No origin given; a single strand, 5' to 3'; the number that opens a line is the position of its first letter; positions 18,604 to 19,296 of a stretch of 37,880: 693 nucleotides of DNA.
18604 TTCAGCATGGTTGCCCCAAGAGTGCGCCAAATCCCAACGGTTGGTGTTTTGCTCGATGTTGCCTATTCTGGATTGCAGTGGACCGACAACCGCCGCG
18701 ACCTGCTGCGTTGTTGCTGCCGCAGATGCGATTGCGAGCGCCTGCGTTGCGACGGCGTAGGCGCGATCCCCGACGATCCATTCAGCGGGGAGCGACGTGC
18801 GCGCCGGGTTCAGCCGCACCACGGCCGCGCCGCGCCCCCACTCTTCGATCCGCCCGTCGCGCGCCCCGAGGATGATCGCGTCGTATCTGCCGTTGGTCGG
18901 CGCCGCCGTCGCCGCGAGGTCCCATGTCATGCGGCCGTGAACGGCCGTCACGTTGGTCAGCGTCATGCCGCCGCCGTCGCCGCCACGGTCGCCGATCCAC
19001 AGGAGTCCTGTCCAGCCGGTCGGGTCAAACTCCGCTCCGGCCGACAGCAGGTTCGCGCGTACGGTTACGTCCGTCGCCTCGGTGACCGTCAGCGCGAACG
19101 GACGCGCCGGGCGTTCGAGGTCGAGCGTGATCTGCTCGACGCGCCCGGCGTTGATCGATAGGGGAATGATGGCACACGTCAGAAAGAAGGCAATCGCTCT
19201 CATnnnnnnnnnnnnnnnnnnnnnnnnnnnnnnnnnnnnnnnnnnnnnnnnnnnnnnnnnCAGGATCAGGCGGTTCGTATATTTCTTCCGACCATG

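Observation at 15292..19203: Tightly coupled operon in which tail-fibre-like proteins carry Sec-type signal peptides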

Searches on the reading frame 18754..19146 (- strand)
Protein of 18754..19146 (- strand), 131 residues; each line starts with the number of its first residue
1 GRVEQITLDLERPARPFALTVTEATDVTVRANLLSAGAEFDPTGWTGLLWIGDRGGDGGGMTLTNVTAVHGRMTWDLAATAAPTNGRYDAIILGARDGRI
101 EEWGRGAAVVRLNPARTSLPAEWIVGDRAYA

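Call 55: search_protein_representatives(alignment_id=A2)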
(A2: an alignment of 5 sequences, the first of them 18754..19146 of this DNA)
Query: 5 sequences, 130 profile positions. Proteins with E-value up to 0.001 (for the whole library): 104; up to 1e-10: 62; up to 1e-30: 30. The best 104 are listed.
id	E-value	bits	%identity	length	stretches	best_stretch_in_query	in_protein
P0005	8.5e-70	248.5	-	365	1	1-130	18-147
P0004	2.2e-66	237.4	-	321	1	1-130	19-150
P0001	2.6e-66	237.2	-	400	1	1-130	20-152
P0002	3.0e-65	233.8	-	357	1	1-130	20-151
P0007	7.6e-64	229.3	-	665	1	1-130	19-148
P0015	1.2e-63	228.7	-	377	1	1-130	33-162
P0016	4.3e-62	223.6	-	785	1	1-130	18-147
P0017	2.7e-58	211.3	-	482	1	1-124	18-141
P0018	4.2e-58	210.7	-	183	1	1-130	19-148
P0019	4.3e-58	210.6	-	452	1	1-130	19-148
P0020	7.5e-56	203.4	-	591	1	1-130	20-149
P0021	1.0e-55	203.0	-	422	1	1-130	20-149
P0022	6.8e-55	200.3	-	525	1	1-130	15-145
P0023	1.5e-51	189.5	-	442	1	1-128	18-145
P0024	4.8e-50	184.6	-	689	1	1-130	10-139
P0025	2.0e-47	176.1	-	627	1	1-124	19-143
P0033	1.4e-41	157.2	-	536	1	1-130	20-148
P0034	2.7e-40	153.1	-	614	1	6-130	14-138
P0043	1.2e-26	108.9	-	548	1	5-122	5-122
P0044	3.2e-25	104.3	-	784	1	6-125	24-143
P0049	5.8e-21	90.6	-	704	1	1-123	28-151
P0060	2.5e-17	78.8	-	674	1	2-122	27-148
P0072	1.5e-10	56.9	-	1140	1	2-108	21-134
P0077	1.0e-08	50.9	-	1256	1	3-124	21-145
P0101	9.0e-05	38.2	-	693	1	6-124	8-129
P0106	2.3e-04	36.9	-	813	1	3-127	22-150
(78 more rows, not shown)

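Call 58: list_cluster_members(proteins=[P0017, P0020, P0025, P0033, P0044, P0049, P0060, P0072, P0077, P0043])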
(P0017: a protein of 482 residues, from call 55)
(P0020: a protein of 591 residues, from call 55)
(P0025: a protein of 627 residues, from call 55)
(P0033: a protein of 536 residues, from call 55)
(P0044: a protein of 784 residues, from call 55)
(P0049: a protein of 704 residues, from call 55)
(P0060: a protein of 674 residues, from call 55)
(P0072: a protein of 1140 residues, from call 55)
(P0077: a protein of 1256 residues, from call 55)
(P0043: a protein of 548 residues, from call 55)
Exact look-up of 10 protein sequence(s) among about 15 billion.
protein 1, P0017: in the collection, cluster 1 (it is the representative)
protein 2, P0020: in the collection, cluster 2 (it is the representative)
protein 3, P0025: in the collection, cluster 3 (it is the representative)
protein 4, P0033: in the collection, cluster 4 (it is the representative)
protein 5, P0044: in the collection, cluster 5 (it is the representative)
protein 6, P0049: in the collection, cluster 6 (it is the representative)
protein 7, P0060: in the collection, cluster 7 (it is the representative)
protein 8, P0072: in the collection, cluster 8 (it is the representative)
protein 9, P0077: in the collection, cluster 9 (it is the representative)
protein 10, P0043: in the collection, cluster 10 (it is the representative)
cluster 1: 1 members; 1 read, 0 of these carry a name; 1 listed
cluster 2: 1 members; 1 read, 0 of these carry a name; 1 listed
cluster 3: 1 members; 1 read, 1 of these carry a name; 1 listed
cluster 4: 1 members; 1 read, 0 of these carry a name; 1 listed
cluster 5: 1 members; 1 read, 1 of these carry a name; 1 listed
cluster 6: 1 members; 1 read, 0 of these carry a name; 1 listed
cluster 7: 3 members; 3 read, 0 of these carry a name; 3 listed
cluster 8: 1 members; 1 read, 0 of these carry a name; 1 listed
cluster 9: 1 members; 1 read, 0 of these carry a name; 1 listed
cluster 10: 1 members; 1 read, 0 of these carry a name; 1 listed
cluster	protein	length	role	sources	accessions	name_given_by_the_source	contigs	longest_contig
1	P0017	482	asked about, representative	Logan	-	-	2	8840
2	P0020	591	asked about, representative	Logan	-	-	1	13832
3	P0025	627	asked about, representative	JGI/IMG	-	hypothetical protein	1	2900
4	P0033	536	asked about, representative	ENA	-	-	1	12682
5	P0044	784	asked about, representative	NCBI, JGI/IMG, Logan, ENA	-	hypothetical protein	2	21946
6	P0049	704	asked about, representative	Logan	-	-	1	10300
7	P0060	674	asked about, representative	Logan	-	-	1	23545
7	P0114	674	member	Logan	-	-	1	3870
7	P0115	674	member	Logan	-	-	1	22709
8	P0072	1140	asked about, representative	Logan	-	-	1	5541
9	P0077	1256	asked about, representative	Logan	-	-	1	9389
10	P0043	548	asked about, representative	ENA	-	-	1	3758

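Call 59: find_encoding_contigs(protein=P0060, flank=10000, max_places=1)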
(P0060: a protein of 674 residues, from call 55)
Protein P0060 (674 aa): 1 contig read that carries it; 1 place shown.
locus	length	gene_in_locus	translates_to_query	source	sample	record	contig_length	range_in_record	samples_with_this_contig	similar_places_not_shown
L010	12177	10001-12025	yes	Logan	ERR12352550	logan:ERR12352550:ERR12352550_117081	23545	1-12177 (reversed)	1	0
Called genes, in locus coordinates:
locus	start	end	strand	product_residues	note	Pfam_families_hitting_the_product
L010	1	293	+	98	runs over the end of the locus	-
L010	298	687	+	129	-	-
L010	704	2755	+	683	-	PF06152:Phage_min_cap2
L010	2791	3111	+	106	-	-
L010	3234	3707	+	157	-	-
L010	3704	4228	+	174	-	-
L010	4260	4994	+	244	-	-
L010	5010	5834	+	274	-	-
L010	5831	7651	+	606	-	-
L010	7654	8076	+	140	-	-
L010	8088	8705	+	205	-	-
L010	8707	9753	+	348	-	-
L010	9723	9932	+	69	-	-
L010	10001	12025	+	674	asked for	-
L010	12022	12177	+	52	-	?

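Call 60: find_encoding_contigs(protein=P0044, flank=10000, max_places=1)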
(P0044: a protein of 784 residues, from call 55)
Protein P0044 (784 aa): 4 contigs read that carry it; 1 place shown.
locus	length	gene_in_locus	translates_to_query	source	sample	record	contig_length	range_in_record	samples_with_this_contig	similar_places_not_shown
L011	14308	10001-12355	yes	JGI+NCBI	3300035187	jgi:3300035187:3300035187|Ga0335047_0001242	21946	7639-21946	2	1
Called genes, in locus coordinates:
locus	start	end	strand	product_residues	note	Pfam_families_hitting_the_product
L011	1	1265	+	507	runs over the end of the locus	-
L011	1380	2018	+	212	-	-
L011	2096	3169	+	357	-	-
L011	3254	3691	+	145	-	-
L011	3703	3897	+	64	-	-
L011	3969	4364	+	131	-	-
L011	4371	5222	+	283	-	PF06152:Phage_min_cap2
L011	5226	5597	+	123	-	-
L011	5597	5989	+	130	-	-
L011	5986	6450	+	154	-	-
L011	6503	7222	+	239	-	-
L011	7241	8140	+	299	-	-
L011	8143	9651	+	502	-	-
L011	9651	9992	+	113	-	-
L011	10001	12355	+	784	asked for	-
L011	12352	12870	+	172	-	-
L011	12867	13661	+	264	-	PF13385:Laminin_G_3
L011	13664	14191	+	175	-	-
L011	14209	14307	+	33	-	?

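Call 66: predict_structure(alignment_id=A4)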
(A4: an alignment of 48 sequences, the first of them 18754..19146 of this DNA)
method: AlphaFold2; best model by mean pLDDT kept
length: 131 residues; sequences in the alignment: 48
mean_pLDDT: 90.7   pTM: 0.81
mean pLDDT of the five models: 90.7, 90.1, 89.9, 87.8, 86.9
residues with pLDDT >= 90: 103; 70-90: 14; 50-70: 12; < 50: 2
segments of 3 or more residues with pLDDT < 50: none
pLDDT, mean of each block of 10 residues (from residue 1): 94 91 97 97 98 85 98 97 95 97 97 82 56 46
secondary structure, 60 per line:
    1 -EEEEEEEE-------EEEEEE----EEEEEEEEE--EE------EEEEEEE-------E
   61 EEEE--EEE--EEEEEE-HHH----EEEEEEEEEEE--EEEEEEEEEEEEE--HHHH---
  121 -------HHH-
elements in order: E2-9 E17-22 E27-35 E46-52 E60-64 E67-69 E72-77 E86-96 E99-111 H114-117
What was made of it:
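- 18001..19203 (-): Gene A, 400 aa. Predicted Sec/SPase I leader at residues 1-19 (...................|G). BppU-N-type beta-sandwich at residues 20 to about 150 (18754-19146). Helical stalk that includes the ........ linker (18727-18750). Variable C-terminal part with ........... (18469-18501). Model of residues 20-150 has pLDDT 90.7: call 66.
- On BppU-type baseplate protein, N-terminal domain (Pfam BppU_N; TP901-1 ORF48): The model has pLDDT 90.7 and pTM 0.81 (call 66).
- Model with pLDDT 90.7 (call 66).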

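Call 69: fold_search(model_id=the predicted structure, library=pdb)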
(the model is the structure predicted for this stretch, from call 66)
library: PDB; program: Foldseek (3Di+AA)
matches with E <= 10: 1922; with E <= 0.001: 26
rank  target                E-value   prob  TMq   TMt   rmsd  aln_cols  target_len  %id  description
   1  4v96_AB               7.9e-08  1.00  0.61  0.30   3.8       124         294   14  The structure of a 1.8 MDa viral genome injection device suggests alternative infection mechanisms (released 2014-07-09)
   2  6v8i_AN               1.1e-07  1.00  0.69  0.74   2.7       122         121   11  Composite atomic model of the Staphylococcus aureus phage 80alpha baseplate (released 2020-03-04)
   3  4v96_AH               1.4e-07  1.00  0.66  0.33   4.5       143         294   14  The structure of a 1.8 MDa viral genome injection device suggests alternative infection mechanisms (released 2014-07-09)
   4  4v96_AQ               1.7e-07  1.00  0.63  0.31   3.9       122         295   16  The structure of a 1.8 MDa viral genome injection device suggests alternative infection mechanisms (released 2014-07-09)
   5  3uh8                  2.3e-07  1.00  0.60  0.66   3.8       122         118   15  N-terminal domain of phage TP901-1 ORF48 (released 2012-05-30)
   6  4v96_AK               3.6e-07  1.00  0.61  0.30   3.8       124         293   14  The structure of a 1.8 MDa viral genome injection device suggests alternative infection mechanisms (released 2014-07-09)
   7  9m8o_P                4.0e-07  1.00  0.66  0.57   3.8       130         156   10  Cryo-EM structure of bacteriophage NF5 baseplate (released 2025-12-17)
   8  4v96_AE               5.1e-07  1.00  0.62  0.31   3.9       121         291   15  The structure of a 1.8 MDa viral genome injection device suggests alternative infection mechanisms (released 2014-07-09)
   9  4v96_AA               6.4e-07  1.00  0.64  0.31   3.9       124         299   14  The structure of a 1.8 MDa viral genome injection device suggests alternative infection mechanisms (released 2014-07-09)
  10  6v8i_AM               8.0e-07  1.00  0.69  0.72   2.9       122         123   10  Composite atomic model of the Staphylococcus aureus phage 80alpha baseplate (released 2020-03-04)
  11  9m8o_Q                9.6e-07  1.00  0.68  0.58   4.5       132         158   12  Cryo-EM structure of bacteriophage NF5 baseplate (released 2025-12-17)
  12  4v96_AL               1.3e-06  1.00  0.66  0.32   3.5       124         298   14  The structure of a 1.8 MDa viral genome injection device suggests alternative infection mechanisms (released 2014-07-09)
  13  9mt4_G                1.3e-06  1.00  0.61  0.53   3.5       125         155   11  Connector structure of phage JohannRWettstein (Bas63) (released 2025-11-19)
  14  9mt4_H                4.3e-06  1.00  0.58  0.59   4.0       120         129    9  Connector structure of phage JohannRWettstein (Bas63) (released 2025-11-19)
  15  6v8i_AK               6.8e-06  1.00  0.61  0.45   3.9       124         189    9  Composite atomic model of the Staphylococcus aureus phage 80alpha baseplate (released 2020-03-04)
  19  6v8i_AJ               1.1e-04  1.00  0.65  0.52   3.6       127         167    9  Composite atomic model of the Staphylococcus aureus phage 80alpha baseplate (released 2020-03-04)
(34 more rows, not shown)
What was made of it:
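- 18001..19203 (-): Foldseek matches to TP901-1 BppU, 80alpha and NF5 baseplates: call 69.
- On BppU-type baseplate protein, N-terminal domain (Pfam BppU_N; TP901-1 ORF48): 4v96 and 3uh8 (TP901-1 ORF48) and 6v8i (80alpha) match with E 8e-8 to 1e-6, probability 1.0 and TMq 0.60-0.69 (call 69).
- Best PDB matches are TP901-1 BppU (4v96, 3uh8) and the 80alpha, NF5 and Douge baseplates, with E about 1e-7 and TM 0.6-0.7 (call 69). The BppU-N fold also occurs in neck and collar proteins (call 69).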

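Call 70: fold_search(model_id=the predicted structure, library=viral)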
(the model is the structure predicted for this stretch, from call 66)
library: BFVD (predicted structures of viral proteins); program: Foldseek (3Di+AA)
matches with E <= 10: 1394; with E <= 0.001: 238
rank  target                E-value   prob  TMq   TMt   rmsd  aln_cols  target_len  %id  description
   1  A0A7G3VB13            1.4e-08  1.00  0.68  0.33   2.6       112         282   15  (no name in the UniProt tables at hand)
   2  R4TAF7                1.5e-08  1.00  0.65  0.63   3.6       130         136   18  Uncharacterized protein [Haloarcula californiae tailed virus 1]
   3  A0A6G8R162            2.0e-08  1.00  0.69  0.23   6.3       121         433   16  Minor tail protein [Microbacterium phage Arete]
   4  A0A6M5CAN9            2.6e-08  1.00  0.74  0.11   3.6       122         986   21  (no name in the UniProt tables at hand)
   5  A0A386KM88            2.6e-08  1.00  0.67  0.27   7.9       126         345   20  Minor tail protein [Microbacterium phage Burro]
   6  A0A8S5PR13            2.8e-08  1.00  0.69  0.61   2.7       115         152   11  Baseplate component [Siphoviridae sp. ctkJH11]
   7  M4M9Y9                2.9e-08  1.00  0.65  0.72   2.7       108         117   18  (no name in the UniProt tables at hand)
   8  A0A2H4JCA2            3.1e-08  1.00  0.70  0.23   5.5       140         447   15  Putative tailspike protein [uncultured Caudovirales phage]
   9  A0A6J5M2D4            3.1e-08  1.00  0.70  0.27  10.6       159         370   12  Uncharacterized protein [uncultured Caudovirales phage]
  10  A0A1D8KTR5            3.9e-08  1.00  0.66  0.51   3.7       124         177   20  Uncharacterized protein [Synechococcus phage S-CAM7]
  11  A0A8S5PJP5            4.9e-08  1.00  0.68  0.12   6.8       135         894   12  BppU domain protein (Fragment) [Siphoviridae sp. ctRcp9]
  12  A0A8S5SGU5            5.2e-08  1.00  0.69  0.26   5.5       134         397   15  Baseplate component [Siphoviridae sp. ct9zP9]
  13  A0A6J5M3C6            5.9e-08  1.00  0.66  0.74   2.4       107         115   18  Uncharacterized protein [uncultured Caudovirales phage]
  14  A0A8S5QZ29            5.9e-08  1.00  0.68  0.34   4.6       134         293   13  Collagen triple helix repeat protein (Fragment) [Siphoviridae sp. cttWj13]
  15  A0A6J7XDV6            6.2e-08  1.00  0.63  0.70   2.8       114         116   18  Uncharacterized protein [uncultured Caudovirales phage]
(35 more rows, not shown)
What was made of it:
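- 18001..19203 (-): Matches to BFVD BppU, minor tail and tailspike proteins: call 70.
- On BppU-type baseplate protein, N-terminal domain (Pfam BppU_N; TP901-1 ORF48): BFVD BppU-domain proteins match at E about 1e-7 (call 70).
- Closest known: BppU. Same: The N-terminal beta-sandwich fold (Foldseek E about 1e-7, TM 0.6-0.7; calls 69, 70).
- BFVD matches are BppU-domain, minor tail, tailspike and baseplate proteins (call 70).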

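Call 76: search_protein_families(library=pfam, proteins=[L011:3254-3688:+, L011:12867-13658:+], max_evalue=0.05)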
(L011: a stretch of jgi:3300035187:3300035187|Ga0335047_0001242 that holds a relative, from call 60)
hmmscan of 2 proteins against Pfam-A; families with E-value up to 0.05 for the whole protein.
L011:3254-3688:+ (145 aa): 0 families

L011:12867-13658:+ (264 aa): 2 families
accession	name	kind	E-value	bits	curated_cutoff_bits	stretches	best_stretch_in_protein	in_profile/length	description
PF13385.13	Laminin_G_3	-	1.4e-16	61.4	27.6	1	101-249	15-150/151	Concanavalin A-like lectin/glucanases superfamily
PF11781.13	Zn_ribbon_RRN7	-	0.03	14.4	27.1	0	21-30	18-27/32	Zinc-finger of RNA-polymerase I-specific TFIIB, Rrn7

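Call 78: find_encoding_contigs(protein=P0034, flank=10000, max_places=2)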
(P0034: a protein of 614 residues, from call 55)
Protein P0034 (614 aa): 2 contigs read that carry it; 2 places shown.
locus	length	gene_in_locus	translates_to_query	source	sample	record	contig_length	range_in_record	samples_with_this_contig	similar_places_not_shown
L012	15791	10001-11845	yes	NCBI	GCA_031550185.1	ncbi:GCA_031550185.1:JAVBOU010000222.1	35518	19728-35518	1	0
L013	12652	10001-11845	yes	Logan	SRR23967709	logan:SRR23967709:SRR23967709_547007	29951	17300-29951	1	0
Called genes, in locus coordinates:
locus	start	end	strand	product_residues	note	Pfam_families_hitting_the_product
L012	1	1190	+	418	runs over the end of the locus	PF06152:Phage_min_cap2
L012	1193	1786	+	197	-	-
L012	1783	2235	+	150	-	-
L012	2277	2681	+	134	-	-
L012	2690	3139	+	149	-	-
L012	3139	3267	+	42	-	-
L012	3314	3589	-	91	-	-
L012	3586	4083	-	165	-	-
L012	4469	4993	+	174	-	-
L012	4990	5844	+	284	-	-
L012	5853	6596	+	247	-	-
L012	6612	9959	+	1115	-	-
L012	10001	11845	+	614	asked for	-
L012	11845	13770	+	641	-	-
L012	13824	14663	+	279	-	PF01170:UPF0020 (faint), PF01555:N6_N4_Mtase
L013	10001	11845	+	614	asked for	-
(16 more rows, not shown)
